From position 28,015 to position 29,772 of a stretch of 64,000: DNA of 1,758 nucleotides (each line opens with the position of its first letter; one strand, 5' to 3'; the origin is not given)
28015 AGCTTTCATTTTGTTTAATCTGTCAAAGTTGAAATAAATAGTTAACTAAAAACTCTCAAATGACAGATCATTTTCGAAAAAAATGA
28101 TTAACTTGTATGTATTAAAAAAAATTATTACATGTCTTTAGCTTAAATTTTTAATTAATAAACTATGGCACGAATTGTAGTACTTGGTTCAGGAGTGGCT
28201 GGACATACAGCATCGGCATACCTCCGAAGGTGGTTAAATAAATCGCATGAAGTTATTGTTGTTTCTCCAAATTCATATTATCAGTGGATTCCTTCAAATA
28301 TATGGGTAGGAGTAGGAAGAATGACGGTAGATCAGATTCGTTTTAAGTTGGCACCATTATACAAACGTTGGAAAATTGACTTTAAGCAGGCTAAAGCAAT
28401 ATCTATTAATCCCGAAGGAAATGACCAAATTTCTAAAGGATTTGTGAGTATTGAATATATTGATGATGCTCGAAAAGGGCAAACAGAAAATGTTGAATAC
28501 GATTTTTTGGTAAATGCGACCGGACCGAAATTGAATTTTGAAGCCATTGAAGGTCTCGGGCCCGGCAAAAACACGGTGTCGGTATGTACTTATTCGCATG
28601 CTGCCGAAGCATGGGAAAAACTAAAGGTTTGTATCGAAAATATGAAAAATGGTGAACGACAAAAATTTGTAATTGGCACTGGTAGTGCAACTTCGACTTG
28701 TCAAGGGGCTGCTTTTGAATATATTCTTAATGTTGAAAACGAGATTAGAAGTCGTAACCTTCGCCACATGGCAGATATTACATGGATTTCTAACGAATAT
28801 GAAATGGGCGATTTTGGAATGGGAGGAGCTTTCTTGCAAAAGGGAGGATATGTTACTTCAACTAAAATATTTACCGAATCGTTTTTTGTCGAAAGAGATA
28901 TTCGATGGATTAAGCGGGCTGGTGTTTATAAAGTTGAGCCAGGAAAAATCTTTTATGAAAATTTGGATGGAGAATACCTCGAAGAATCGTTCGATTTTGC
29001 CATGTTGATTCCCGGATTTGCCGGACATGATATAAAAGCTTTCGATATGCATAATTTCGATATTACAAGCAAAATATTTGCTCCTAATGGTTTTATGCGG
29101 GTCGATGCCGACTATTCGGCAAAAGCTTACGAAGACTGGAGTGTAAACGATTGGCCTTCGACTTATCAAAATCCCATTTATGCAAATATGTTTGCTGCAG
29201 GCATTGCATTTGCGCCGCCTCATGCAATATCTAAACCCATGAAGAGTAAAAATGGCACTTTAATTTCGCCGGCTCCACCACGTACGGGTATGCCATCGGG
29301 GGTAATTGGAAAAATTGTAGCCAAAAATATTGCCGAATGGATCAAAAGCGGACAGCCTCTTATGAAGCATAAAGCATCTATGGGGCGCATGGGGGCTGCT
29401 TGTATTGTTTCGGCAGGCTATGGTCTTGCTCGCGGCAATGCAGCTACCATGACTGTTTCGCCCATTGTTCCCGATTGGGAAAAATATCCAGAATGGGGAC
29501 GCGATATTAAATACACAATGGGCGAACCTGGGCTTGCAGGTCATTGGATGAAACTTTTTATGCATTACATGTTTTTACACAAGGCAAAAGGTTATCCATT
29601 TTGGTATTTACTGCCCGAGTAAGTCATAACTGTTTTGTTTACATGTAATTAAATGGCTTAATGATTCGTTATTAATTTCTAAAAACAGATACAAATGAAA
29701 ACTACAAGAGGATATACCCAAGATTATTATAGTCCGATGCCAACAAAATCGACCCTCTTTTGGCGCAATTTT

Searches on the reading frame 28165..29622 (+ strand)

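Call 19: search_protein_families(library=pfam, proteins=[window:28165-29622:+], max_evalue=0.0001)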
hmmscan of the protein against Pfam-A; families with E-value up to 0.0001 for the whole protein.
window:28165-29622:+ (485 aa): 1 family
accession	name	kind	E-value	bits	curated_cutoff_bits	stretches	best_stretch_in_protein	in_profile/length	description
PF07992.20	Pyr_redox_2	-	2.1e-07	31.1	26.1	1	3-173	2-151/291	Pyridine nucleotide-disulphide oxidoreductase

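Call 75: search_protein_families(library=ncbifam, proteins=[window:28165-29622:+], max_evalue=1e-10)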
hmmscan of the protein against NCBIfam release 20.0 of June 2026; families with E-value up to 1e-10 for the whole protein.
window:28165-29622:+ (485 aa): 1 family
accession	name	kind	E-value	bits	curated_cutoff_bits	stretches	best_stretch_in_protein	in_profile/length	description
NF049943.1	SQR_III_seleno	exception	2.3e-11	43.2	525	1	3-289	2-254/406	type III sulfide quinone reductase, selenoprotein subtype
